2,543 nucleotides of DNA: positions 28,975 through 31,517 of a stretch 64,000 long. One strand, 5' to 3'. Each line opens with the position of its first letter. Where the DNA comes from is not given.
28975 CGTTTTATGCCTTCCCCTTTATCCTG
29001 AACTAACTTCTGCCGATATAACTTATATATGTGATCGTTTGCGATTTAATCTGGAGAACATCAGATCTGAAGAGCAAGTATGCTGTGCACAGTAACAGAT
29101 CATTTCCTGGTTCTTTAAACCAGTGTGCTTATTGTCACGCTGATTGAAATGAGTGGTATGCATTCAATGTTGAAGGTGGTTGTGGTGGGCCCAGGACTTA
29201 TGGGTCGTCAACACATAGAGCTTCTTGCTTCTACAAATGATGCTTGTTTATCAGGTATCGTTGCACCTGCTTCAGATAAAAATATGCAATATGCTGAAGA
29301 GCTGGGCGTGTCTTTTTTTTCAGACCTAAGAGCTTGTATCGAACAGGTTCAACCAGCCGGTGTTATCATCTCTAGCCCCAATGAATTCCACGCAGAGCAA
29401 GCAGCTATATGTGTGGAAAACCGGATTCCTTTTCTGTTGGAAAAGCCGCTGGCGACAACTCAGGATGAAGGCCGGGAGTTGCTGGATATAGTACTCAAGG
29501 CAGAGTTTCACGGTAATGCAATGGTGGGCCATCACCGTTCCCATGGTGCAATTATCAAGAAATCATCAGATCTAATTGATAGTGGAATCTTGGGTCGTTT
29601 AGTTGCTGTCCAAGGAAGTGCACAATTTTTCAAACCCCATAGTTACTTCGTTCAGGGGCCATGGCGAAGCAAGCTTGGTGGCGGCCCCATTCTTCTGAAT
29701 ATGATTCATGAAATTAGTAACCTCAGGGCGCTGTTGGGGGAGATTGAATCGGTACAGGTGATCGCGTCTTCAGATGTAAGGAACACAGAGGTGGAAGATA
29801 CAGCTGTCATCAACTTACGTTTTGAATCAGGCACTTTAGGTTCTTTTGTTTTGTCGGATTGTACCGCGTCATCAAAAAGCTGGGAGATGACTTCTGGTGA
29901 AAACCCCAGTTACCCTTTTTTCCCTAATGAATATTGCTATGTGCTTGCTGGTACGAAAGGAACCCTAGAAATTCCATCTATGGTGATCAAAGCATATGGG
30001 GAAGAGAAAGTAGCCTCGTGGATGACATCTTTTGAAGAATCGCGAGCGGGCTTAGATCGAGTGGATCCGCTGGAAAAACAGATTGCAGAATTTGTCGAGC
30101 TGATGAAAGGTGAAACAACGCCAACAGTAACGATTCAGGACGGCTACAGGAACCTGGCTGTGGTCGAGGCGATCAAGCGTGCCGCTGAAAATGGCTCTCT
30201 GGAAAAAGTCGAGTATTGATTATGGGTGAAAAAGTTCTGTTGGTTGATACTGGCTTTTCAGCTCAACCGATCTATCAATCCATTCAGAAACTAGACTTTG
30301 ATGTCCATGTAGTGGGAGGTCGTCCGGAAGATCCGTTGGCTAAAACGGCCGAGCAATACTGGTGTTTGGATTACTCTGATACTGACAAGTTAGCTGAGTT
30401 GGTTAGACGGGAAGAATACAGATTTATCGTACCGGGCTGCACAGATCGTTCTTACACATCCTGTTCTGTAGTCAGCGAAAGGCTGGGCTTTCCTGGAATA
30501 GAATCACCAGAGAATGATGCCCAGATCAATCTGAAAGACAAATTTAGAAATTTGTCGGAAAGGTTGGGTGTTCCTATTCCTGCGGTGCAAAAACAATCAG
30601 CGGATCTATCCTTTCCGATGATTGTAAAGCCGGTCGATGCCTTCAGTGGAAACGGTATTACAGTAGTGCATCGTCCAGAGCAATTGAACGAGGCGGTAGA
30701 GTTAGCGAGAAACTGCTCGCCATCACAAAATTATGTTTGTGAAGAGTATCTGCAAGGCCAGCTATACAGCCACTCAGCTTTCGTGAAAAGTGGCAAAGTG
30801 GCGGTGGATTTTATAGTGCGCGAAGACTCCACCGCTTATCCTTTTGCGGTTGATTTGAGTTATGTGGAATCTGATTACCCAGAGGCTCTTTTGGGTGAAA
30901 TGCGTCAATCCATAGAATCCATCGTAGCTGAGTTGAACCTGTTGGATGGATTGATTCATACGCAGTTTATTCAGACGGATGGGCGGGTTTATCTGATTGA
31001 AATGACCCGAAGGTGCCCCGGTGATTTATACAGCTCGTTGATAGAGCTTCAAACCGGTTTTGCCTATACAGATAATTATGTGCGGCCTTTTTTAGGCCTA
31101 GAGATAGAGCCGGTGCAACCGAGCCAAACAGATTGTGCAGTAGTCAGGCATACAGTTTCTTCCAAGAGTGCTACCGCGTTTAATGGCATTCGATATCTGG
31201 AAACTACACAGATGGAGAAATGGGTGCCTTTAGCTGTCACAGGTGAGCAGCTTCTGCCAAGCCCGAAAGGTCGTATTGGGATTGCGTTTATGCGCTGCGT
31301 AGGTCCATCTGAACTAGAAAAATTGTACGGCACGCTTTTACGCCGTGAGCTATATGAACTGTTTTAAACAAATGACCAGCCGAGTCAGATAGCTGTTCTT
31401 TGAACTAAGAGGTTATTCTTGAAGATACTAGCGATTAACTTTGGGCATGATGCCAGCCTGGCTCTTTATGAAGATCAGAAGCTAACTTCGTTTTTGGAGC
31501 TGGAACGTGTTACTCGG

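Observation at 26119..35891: Eight-gene fliS-fleQ island: probable flagellin glycosylation system with an unusual tailoring set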

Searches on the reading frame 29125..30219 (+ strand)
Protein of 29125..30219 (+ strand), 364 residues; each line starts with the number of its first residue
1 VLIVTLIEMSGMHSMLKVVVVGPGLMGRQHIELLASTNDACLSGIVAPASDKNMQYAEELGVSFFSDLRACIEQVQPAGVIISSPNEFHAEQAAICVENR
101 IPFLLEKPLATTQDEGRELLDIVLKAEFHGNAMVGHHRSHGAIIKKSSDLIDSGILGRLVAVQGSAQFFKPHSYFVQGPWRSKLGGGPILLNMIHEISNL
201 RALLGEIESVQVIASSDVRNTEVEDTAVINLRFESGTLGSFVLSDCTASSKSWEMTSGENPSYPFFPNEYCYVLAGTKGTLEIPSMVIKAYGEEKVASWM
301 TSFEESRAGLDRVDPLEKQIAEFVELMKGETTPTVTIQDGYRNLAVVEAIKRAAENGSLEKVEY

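Call 3: search_protein_families(library=pfam, proteins=[window:29125-30219:+], max_evalue=0.01)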
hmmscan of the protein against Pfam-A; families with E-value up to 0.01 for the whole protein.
window:29125-30219:+ (364 aa): 4 families
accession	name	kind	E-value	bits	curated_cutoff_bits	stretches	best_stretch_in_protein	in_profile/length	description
PF02894.22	GFO_IDH_MocA_C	-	6.9e-22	78.8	22.9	1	149-358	2-214/218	Oxidoreductase family, C-terminal alpha/beta domain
PF22725.1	GFO_IDH_MocA_C3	-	1.8e-21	76.9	27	1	148-282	5-124/124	GFO/IDH/MocA C-terminal domain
PF01408.29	GFO_IDH_MocA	-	4.5e-19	69.8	24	1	16-125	1-111/120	Oxidoreductase family, NAD-binding Rossmann fold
PF01113.26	DapB_N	-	0.0002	21.9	25.6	1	17-102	2-93/124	Dihydrodipicolinate reductase, N-terminus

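Call 5: search_protein_families(library=ncbifam, proteins=[window:29125-30219:+], max_evalue=0.001)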
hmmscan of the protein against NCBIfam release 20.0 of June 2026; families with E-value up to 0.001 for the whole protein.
window:29125-30219:+ (364 aa): 8 families
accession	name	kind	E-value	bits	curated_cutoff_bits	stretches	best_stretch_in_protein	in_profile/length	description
TIGR04380.1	myo_inos_iolG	equivalog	2.5e-31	108.8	355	1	15-241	1-227/330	inositol 2-dehydrogenase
NF040723.1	UDP-GlcNAcDh_Arch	equivalog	2.4e-23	83.1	450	1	16-239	1-211/302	UDP-N-acetylglucosamine 3-dehydrogenase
NF052479.1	LevoglcsnDh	equivalog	9.3e-13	47.6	650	1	50-229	46-227/386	levoglucosan dehydrogenase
NF052679.1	InsChiInosDhIolG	equivalog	9.6e-11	41.3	540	1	16-237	3-221/343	bifunctional inositol 2-dehydrogenase/D-chiro-inositol 1-dehydrogenase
NF041392.1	XylDh_Gfo6_Halo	equivalog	1.3e-09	37.4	350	1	79-358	85-346/350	D-xylose 1-dehydrogenase Gfo6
NF007574.0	PRK10206.1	equivalog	1.5e-06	27.5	352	1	60-213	49-196/345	oxidoreductase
NF008607.0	PRK11579.1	subfamily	2.7e-05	23.3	330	1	12-210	1-195/346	oxidoreductase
NF058561.1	BT_2158_fam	equivalog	5.7e-05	21.9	750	1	15-163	35-181/487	glycoside 3-dehydrogenase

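Call 26: search_solved_structures(query=window:29125-30219:+, max_evalue=0.00001)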
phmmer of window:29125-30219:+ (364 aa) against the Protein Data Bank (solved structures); distinct sequences matched with E-value up to 0.00001: 36.
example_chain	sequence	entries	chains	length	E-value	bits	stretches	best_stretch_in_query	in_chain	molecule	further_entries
3q2i_A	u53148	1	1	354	2e-19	72.8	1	18-245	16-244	dehydrogenase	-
2glx_A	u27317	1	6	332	4.2e-18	68.4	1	40-243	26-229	1,5-anhydro-D-fructose reductase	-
3q2k_A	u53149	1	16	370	1.3e-17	66.8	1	17-246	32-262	oxidoreductase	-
3moi_A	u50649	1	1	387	3.2e-15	58.9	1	39-238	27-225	Probable dehydrogenase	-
4koa_A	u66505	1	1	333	1.4e-14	56.9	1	44-244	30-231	1,5-anhydro-D-fructose reductase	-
3ezy_A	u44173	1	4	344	1.5e-12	50.1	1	16-240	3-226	Dehydrogenase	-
3db2_A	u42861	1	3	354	4.7e-12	48.5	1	18-353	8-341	putative NADPH-dependent oxidoreductase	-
3e18_A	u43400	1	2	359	8.7e-12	47.6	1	17-356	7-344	oxidoreductase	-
9m37_A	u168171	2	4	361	3.3e-11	45.7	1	15-250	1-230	P581a DgpA2 and isoorientin complex structure | Gfo/Idh/MocA family protein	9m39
7wzd_A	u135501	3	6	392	6.2e-10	41.5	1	45-238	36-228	4,5-dihydroxyphthalate dehydrogenase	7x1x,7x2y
1zh8_A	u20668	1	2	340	1.7e-09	40.1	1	16-257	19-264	oxidoreductase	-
8tdi_L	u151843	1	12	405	1.9e-09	40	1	60-246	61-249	P2B11 Glucuronide-3-dehydrogenase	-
1ofg_A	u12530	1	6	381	3.3e-09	39.2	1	23-251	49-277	GLUCOSE-FRUCTOSE OXIDOREDUCTASE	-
1ryd_A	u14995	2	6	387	3.4e-09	39.1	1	23-251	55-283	glucose-fructose oxidoreductase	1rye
6z3c_AAA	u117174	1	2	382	4e-09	38.9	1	16-218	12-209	Gfo/Idh/MocA family oxidoreductase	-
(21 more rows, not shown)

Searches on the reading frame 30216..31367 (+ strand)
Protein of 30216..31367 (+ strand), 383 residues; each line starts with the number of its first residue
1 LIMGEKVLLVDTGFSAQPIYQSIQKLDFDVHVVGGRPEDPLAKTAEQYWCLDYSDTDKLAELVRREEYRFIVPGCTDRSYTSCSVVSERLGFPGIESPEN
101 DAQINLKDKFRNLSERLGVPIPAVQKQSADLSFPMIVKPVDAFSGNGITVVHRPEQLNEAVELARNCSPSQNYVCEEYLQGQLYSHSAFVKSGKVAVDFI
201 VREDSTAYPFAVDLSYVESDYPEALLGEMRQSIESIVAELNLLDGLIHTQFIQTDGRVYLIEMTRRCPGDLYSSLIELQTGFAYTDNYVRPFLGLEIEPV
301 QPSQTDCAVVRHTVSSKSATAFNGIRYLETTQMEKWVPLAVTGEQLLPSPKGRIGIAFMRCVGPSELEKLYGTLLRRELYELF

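Call 3: search_protein_families(library=pfam, proteins=[window:30216-31367:+], max_evalue=0.01)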
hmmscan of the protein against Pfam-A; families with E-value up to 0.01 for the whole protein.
window:30216-31367:+ (383 aa): 5 families
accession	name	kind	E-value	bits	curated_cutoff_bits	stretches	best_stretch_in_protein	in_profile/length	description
PF13535.11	ATP-grasp_4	-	3.2e-12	46.8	27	1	132-266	2-152/160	ATP-grasp domain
PF02655.19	ATP-grasp_3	-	5.3e-08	33.6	23.2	1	111-266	9-156/160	ATP-grasp domain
PF07478.18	Dala_Dala_lig_C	-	1.1e-05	25.5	24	1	124-236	28-141/204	D-ala D-ala ligase C-terminus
PF02786.22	CPSase_L_D2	-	0.00034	20.6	19.8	1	125-180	31-90/211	Carbamoyl-phosphate synthase L chain, ATP binding domain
PF02222.28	ATP-grasp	-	0.0014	18.7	27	1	124-266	22-162/179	ATP-grasp domain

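Call 5: search_protein_families(library=ncbifam, proteins=[window:30216-31367:+], max_evalue=0.001)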
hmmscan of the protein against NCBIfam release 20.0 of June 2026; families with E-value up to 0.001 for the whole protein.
window:30216-31367:+ (383 aa): 14 families
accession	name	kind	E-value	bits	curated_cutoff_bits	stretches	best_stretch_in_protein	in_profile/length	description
NF002563.0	PRK02186.1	subfamily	8.2e-16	57.4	625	1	41-346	43-358/890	argininosuccinate lyase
TIGR03909.1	pyrrolys_PylC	equivalog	1.6e-11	43.6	248.3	1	25-270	20-256/374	3-methylornithine--L-lysine ligase PylC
TIGR01142.1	purT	equivalog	1.9e-10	40.2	502.15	1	6-318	1-322/380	phosphoribosylglycinamide formyltransferase 2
NF006766.0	PRK09288.1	equivalog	5.2e-10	38.6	339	1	124-326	141-342/396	formate-dependent phosphoribosylglycinamide formyltransferase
TIGR01369.1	CPSaseII_lrg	equivalog_domain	3.3e-09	34.9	1027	1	110-268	673-842/1052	carbamoyl-phosphate synthase (glutamine-hydrolyzing) large subunit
NF003671.0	PRK05294.1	equivalog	7e-09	33.8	599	1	124-266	693-837/1058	carbamoyl-phosphate synthase large subunit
NF002527.0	PRK01966.1-3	equivalog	8.6e-09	35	310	1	125-280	149-310/332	D-alanine--D-alanine ligase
NF005315.0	PRK06849.1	equivalog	1.4e-07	30.9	406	1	57-266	66-275/389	hypothetical protein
TIGR01205.1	D_ala_D_alaTIGR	subfamily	9.4e-07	28.1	245.65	1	125-274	139-293/318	D-alanine--D-alanine ligase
NF009402.0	PRK12767.1-1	equivalog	9.9e-07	27.9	218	1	18-312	18-317/329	carbamoyl phosphate synthase-like protein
NF002378.0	PRK01372.1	subfamily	1.6e-06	27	243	1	124-229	126-225/305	D-alanine--D-alanine ligase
NF000091.3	D_ala_D_ser_VanG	exception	2.8e-05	23.1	495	1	124-181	165-220/344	D-alanine--D-serine ligase VanG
NF005543.0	PRK07206.1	subfamily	0.00015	20.6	302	1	133-291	147-312/416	hypothetical protein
TIGR02068.2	cya_phycin_syn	equivalog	0.00032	18.8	850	1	124-184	240-299/862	cyanophycin synthetase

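Call 27: search_solved_structures(query=window:30216-31367:+, max_evalue=0.01)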
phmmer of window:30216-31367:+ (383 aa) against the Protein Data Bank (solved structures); distinct sequences matched with E-value up to 0.01: 10.
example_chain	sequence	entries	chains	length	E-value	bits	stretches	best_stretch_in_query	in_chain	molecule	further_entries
4dim_A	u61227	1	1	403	4.4e-11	45.6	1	5-285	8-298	Phosphoribosylglycinamide synthetase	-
3vot_A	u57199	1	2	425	3.8e-08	36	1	85-332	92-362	L-amino acid ligase, BL00235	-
1bxr_A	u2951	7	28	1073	9.1e-07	31.4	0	60-267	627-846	CARBAMOYL-PHOSPHATE SYNTHASE | CARBAMOYL PHOSPHATE SYNTHETASE: LARGE SUBUNIT | CARBAMOYL PHOSPHATE SYNTHETASE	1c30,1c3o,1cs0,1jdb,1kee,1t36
1ce8_A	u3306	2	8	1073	9.2e-07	31.4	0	60-267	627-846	PROTEIN (CARBAMOYL-PHOSPHATE SYNTHASE) | carbamoyl phosphate synthetase large chain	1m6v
1a9x_A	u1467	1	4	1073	1.1e-05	27.8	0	60-267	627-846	CARBAMOYL PHOSPHATE SYNTHETASE (LARGE CHAIN)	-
1kj8_A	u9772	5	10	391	0.00041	22.7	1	6-165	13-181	phosphoribosylglycinamide formyltransferase 2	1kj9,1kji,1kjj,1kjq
1eyz_A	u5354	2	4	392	0.00041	22.7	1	6-165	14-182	PHOSPHORIBOSYLGLYCINAMIDE FORMYLTRANSFERASE 2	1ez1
7wac_A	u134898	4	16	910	0.00045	22.6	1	132-196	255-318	Cyanophycin synthase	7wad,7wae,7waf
8evx_A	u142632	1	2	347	0.0049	19.2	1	122-276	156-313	D-alanine--D-alanine ligase A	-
8evv_A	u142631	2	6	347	0.0049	19.2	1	122-276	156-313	D-alanine--D-alanine ligase A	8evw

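Call 49: find_homologous_proteins(query=window:30216-31367:+, max_evalue=1e-10)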
Query window:30216-31367:+ (383 aa): 1723 proteins with E <= 1e-10 among 7063 candidates; the best 120 are listed.
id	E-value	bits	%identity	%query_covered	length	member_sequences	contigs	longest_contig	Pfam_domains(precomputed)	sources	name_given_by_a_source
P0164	2.4e-233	792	93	99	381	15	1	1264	PF13535.12,PF02655.20,PF07478.19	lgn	-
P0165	1.1e-227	773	90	99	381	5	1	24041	PF13535.12,PF02655.20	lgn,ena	-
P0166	2.0e-224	763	88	99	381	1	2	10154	PF13535.12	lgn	-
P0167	2.0e-220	749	88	99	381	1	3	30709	PF13535.12,PF02655.20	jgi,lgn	jgi:biotin carboxylase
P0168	5.3e-194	662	75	99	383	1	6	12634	PF13535.12,PF02655.20,PF07478.19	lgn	-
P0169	4.6e-172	590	68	99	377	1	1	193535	PF13535.12,PF02655.20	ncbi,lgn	-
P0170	6.0e-167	573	67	99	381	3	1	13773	PF13535.12,PF02655.20,PF07478.19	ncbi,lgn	-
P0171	1.8e-158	546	62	99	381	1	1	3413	PF13535.12,PF02655.20,PF07478.19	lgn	-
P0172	1.9e-148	513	60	99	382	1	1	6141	PF13535.12,PF02655.20,PF07478.19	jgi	jgi:biotin carboxylase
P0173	6.8e-146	504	58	99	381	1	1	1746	PF13535.12,PF02786.23,PF02655.20,PF07478.19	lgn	-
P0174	3.6e-143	495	58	99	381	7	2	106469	PF13535.12,PF02786.23,PF02655.20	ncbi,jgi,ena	jgi:formate-dependent phosphoribosylglycinamide formyltransferase (GAR transformylase)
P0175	7.3e-133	461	55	99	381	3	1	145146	PF13535.12,PF02655.20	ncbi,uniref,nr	ncbi:acetyl-CoA carboxylase biotin carboxylase subunit family protein [Neptuniibacter sp. 2_MG-2023]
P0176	1.4e-131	457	54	99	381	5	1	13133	PF13535.12,PF02786.23,PF02655.20,PF07478.19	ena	-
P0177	3.5e-129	449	54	99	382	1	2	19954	PF13535.12,PF02786.23,PF02655.20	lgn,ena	-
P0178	3.2e-128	446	55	99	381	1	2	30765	PF13535.12,PF02786.23,PF02655.20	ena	-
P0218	1.8e-107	378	49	98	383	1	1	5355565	PF13535.12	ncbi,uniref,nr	ncbi:ATP-grasp domain-containing protein [Dyella terrae]|uniref:ATP-grasp domain-containing protein 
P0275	2.4e-104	367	50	98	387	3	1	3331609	PF13535.12,PF02655.20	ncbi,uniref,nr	ncbi:ATP-grasp domain-containing protein [Stenotrophomonas sp. Marseille-Q4652]|uniref:ATP-grasp dom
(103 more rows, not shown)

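Call 50: find_encoding_contigs(protein=P0218, flank=10000, max_places=1)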
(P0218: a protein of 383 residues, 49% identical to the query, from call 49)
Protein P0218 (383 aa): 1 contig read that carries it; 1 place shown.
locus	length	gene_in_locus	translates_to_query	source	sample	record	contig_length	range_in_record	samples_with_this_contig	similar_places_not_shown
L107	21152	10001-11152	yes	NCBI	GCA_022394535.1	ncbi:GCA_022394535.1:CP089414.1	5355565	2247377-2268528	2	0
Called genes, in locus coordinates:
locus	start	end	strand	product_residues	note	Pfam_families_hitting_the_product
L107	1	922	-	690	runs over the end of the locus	PF02897:Peptidase_S9_N (faint), PF07676:PD40 (faint), PF26550:Tricorn_2nd (faint), PF26549:Tricorn_N (weak), PF20434:BD-FAE (faint), PF00326:Peptidase_S9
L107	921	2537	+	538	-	PF13231:PMT_2 (weak)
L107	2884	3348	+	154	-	PF07963:N_methyl, PF00114:Pilin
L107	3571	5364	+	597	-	-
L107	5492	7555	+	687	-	PF14559:TPR_19 (faint)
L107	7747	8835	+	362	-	PF00155:Aminotran_1_2, PF01041:DegT_DnrJ_EryC1, PF01212:Beta_elim_lyase (faint)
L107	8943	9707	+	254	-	PF01113:DapB_N (faint), PF01408:GFO_IDH_MocA, PF02894:GFO_IDH_MocA_C, PF22725:GFO_IDH_MocA_C3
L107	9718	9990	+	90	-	PF02894:GFO_IDH_MocA_C (weak)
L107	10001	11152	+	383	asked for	PF13535:ATP-grasp_4 (weak)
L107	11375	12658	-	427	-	PF01943:Polysacc_synt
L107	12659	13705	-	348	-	PF13641:Glyco_tranf_2_3, PF00535:Glycos_transf_2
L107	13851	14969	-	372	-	PF02350:Epimerase_2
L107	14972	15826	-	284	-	PF00535:Glycos_transf_2, PF10111:Glyco_tranf_2_2 (weak), PF13641:Glyco_tranf_2_3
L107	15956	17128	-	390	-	PF00155:Aminotran_1_2 (faint), PF01041:DegT_DnrJ_EryC1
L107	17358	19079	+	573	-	PF05157:MshEN, PF00437:T2SSE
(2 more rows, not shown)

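Call 51: find_encoding_contigs(protein=P0275, flank=10000, max_places=1)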
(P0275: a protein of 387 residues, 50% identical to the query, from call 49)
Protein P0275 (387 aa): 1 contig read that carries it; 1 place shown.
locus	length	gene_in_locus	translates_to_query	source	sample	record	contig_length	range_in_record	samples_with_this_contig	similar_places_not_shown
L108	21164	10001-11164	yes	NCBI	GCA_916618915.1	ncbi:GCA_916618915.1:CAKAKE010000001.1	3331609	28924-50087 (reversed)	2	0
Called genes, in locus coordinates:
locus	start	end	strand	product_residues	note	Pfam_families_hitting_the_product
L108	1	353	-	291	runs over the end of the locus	PF02629:CoA_binding, PF00549:Ligase_CoA, PF13607:Succ_CoA_lig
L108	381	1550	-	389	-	PF08442:ATP-grasp_2, PF13549:ATP-grasp_5, PF24948:Citrate_synth_N, PF00549:Ligase_CoA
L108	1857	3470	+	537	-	PF25323:6TM_PilS, PF00512:HisKA, PF02518:HATPase_c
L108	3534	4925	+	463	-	PF00072:Response_reg, PF00158:Sigma54_activat, PF14532:Sigma54_activ_2, PF25601:AAA_lid_14, PF02954:HTH_8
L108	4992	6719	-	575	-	PF05157:MshEN, PF00437:T2SSE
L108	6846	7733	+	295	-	PF00535:Glycos_transf_2, PF10111:Glyco_tranf_2_2 (faint), PF13641:Glyco_tranf_2_3 (weak)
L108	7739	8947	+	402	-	PF00155:Aminotran_1_2 (weak), PF01041:DegT_DnrJ_EryC1, PF01212:Beta_elim_lyase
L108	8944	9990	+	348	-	PF01408:GFO_IDH_MocA, PF22725:GFO_IDH_MocA_C3, PF02894:GFO_IDH_MocA_C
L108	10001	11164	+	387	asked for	PF02655:ATP-grasp_3 (faint), PF13535:ATP-grasp_4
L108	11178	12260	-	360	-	PF05050:Methyltransf_21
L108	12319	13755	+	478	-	PF01943:Polysacc_synt, PF13440:Polysacc_synt_3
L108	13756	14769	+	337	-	PF00535:Glycos_transf_2, PF13641:Glyco_tranf_2_3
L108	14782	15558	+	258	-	PF13489:Methyltransf_23, PF08241:Methyltransf_11, PF08242:Methyltransf_12 (weak), PF13649:Methyltransf_25 (weak), PF13847:Methyltransf_31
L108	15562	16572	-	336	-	PF00535:Glycos_transf_2, PF13641:Glyco_tranf_2_3 (faint)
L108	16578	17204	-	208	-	PF13489:Methyltransf_23 (weak), PF08241:Methyltransf_11 (weak), PF08242:Methyltransf_12 (weak), PF13649:Methyltransf_25 (weak)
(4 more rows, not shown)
